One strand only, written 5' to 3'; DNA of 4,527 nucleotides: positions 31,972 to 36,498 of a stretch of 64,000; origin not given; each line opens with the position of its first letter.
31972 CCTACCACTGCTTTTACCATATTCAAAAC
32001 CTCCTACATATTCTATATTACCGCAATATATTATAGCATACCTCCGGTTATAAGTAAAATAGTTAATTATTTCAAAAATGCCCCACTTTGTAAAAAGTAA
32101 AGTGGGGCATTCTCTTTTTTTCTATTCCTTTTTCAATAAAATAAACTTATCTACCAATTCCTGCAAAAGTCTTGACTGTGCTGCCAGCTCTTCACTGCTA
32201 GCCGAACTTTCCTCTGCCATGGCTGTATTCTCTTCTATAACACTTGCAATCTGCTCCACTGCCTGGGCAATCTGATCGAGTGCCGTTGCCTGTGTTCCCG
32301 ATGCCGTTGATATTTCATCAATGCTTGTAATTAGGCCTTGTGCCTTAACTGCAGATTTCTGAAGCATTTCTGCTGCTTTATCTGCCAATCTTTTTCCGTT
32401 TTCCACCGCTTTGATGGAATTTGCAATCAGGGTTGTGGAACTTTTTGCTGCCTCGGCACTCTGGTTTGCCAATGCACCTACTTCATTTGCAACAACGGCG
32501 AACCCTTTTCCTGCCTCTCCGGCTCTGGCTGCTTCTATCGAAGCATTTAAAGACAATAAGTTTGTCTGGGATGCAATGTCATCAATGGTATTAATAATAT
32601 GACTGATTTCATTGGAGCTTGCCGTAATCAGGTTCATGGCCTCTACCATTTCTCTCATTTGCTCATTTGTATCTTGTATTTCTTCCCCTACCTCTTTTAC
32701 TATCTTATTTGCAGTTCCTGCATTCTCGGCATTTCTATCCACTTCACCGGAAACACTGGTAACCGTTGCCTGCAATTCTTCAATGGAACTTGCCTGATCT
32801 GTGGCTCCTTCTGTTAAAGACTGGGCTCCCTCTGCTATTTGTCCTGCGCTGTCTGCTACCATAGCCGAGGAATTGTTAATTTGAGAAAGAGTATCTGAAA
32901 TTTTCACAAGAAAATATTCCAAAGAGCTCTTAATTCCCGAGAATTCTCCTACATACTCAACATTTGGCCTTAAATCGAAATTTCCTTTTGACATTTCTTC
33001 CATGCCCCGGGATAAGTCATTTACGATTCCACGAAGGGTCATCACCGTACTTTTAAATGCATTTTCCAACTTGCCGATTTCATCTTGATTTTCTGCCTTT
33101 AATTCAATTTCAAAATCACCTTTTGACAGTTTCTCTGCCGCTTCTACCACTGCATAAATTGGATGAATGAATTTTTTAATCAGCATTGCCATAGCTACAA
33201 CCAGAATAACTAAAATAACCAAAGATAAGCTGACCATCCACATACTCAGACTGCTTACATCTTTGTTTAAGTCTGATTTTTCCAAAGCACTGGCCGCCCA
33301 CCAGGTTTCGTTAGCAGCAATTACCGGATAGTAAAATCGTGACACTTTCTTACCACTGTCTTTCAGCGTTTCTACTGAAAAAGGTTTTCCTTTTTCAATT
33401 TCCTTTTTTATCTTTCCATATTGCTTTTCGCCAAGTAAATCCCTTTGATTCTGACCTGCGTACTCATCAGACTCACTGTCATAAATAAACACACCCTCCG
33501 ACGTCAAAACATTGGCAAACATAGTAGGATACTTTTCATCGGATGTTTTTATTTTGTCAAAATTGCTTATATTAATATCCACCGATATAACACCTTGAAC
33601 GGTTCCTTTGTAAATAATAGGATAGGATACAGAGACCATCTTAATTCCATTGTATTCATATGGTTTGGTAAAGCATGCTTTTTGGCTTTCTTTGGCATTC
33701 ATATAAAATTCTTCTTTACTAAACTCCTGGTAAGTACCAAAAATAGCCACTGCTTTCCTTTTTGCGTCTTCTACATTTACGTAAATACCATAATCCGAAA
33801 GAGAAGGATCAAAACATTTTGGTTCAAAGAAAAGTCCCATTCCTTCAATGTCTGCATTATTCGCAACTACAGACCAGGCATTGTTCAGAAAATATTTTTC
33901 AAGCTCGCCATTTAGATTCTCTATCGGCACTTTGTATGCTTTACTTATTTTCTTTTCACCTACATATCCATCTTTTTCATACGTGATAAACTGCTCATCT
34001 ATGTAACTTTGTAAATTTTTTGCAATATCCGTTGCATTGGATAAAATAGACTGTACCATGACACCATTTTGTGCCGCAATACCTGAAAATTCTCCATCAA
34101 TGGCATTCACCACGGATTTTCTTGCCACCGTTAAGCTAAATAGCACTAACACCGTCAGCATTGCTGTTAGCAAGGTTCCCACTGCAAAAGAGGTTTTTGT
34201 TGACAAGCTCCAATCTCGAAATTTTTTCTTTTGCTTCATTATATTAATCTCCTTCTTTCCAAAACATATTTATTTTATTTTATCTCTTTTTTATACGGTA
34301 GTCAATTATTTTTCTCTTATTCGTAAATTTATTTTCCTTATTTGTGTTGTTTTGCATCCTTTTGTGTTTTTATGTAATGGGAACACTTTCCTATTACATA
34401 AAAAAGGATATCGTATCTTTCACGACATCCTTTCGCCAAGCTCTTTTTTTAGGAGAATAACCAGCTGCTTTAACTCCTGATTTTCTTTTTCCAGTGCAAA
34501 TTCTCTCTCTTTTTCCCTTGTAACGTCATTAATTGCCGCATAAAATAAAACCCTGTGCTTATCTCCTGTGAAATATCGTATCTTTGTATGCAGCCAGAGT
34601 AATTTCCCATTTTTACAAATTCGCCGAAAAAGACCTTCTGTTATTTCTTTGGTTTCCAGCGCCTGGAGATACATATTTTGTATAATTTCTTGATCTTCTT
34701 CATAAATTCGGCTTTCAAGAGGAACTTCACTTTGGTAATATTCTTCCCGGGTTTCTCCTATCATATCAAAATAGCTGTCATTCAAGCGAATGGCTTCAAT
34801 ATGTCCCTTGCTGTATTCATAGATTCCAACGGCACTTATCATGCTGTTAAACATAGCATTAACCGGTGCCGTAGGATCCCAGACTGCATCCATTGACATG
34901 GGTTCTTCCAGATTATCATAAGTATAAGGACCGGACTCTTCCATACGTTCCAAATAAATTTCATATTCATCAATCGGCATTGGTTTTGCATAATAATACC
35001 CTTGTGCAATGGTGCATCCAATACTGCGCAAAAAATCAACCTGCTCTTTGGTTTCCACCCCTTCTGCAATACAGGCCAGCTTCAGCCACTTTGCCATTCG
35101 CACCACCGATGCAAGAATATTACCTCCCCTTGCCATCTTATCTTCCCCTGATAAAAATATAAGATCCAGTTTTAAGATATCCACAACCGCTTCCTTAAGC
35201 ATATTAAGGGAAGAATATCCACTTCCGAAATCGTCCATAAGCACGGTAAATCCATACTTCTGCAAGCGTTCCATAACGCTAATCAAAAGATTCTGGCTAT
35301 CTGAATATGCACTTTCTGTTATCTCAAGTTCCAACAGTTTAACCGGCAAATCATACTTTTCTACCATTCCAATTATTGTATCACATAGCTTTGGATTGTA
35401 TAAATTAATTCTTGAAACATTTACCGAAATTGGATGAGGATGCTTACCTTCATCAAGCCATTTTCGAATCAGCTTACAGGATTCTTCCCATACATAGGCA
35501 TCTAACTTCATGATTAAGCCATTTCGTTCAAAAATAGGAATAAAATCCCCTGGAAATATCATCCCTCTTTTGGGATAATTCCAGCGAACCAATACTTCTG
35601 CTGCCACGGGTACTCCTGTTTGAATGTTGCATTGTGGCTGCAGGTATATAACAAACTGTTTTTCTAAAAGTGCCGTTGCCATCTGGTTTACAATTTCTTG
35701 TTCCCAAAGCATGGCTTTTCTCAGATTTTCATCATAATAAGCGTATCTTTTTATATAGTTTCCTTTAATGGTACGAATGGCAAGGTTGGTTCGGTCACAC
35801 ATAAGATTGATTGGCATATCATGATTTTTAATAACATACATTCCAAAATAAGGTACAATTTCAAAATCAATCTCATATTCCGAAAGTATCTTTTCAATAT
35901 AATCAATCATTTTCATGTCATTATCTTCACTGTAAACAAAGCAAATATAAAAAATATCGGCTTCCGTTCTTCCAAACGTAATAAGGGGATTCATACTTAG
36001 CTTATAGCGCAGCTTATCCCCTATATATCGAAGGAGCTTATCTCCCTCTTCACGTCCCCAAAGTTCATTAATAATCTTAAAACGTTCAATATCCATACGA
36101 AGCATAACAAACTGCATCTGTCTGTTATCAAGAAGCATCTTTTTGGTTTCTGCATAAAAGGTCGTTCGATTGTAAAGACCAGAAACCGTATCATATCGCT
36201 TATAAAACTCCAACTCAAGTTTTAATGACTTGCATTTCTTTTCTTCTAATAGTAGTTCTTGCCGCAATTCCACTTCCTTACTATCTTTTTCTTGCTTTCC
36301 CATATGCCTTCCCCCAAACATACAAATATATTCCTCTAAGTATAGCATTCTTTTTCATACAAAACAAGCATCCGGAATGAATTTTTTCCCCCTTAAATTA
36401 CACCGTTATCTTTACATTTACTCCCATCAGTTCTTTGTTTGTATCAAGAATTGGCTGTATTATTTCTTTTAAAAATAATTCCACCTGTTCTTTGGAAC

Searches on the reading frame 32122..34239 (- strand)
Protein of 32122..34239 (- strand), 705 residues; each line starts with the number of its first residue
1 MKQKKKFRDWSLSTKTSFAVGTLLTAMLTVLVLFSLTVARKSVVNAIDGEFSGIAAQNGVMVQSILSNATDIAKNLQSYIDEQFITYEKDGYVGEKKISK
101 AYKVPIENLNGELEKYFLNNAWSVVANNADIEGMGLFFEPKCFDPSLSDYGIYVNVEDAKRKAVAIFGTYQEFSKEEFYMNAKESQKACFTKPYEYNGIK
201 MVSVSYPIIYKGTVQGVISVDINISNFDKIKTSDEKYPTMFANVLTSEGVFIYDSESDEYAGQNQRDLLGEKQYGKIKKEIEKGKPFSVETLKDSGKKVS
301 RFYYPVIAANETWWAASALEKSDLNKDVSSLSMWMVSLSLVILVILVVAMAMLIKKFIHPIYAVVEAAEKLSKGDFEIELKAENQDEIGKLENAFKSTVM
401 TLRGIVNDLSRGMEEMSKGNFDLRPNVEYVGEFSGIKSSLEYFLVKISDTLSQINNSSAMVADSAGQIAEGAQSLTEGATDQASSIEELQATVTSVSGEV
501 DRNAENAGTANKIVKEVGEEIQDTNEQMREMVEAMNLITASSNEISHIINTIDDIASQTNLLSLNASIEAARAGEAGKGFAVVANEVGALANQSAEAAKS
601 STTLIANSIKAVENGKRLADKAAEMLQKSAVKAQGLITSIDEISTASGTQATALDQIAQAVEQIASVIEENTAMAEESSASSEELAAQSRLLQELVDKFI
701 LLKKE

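Call 73: search_protein_families(library=pfam, proteins=[window:32122-34239:-], max_evalue=0.00001)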
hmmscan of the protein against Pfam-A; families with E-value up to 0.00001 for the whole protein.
window:32122-34239:- (705 aa): 4 families
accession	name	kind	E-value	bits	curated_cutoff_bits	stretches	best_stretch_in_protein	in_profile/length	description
PF00015.26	MCPsignal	-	9.1e-38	130.2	34.6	1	515-667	5-171/172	Methyl-accepting chemotaxis protein (MCP) signalling domain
PF22673.2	MCP-like_PDC_1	-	2.3e-14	54.2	27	1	124-227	8-111/113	Methyl-accepting chemotaxis protein-like, first PDC sensor domain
PF00672.30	HAMP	-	3.8e-11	43.6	25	1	353-403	2-52/53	HAMP domain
PF02743.24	dCache_1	-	9.8e-08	32.3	45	1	154-306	81-230/240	Cache domain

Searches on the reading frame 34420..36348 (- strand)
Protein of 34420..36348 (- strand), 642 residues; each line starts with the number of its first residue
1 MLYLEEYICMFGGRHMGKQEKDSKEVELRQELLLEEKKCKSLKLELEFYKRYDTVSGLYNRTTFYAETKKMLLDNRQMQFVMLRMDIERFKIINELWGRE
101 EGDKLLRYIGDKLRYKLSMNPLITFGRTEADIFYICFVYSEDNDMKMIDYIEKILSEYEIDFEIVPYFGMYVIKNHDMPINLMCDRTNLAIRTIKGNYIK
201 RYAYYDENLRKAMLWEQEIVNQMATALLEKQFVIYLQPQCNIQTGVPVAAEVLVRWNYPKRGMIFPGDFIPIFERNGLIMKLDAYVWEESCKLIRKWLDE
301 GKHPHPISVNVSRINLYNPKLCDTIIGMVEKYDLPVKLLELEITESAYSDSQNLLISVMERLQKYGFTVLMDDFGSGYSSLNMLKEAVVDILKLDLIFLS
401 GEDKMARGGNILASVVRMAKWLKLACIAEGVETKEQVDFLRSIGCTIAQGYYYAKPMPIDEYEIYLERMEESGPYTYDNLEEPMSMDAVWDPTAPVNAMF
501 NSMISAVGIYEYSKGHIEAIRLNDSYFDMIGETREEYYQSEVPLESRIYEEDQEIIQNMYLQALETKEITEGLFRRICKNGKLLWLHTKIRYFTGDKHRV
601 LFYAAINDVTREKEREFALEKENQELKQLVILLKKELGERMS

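Call 73: search_protein_families(library=pfam, proteins=[window:34420-36348:-], max_evalue=0.00001)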
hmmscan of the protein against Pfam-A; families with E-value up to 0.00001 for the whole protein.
window:34420-36348:- (642 aa): 3 families
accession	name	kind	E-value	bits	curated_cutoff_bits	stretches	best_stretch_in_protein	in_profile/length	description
PF00563.25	EAL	-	6.8e-61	206.1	31.3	1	222-456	3-236/236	EAL domain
PF00990.26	GGDEF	-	1.5e-14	54.5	23.8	1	52-163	3-115/161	Diguanylate cyclase, GGDEF domain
PF08447.18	PAS_3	-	4.7e-10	40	25.6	1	520-606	2-88/89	PAS fold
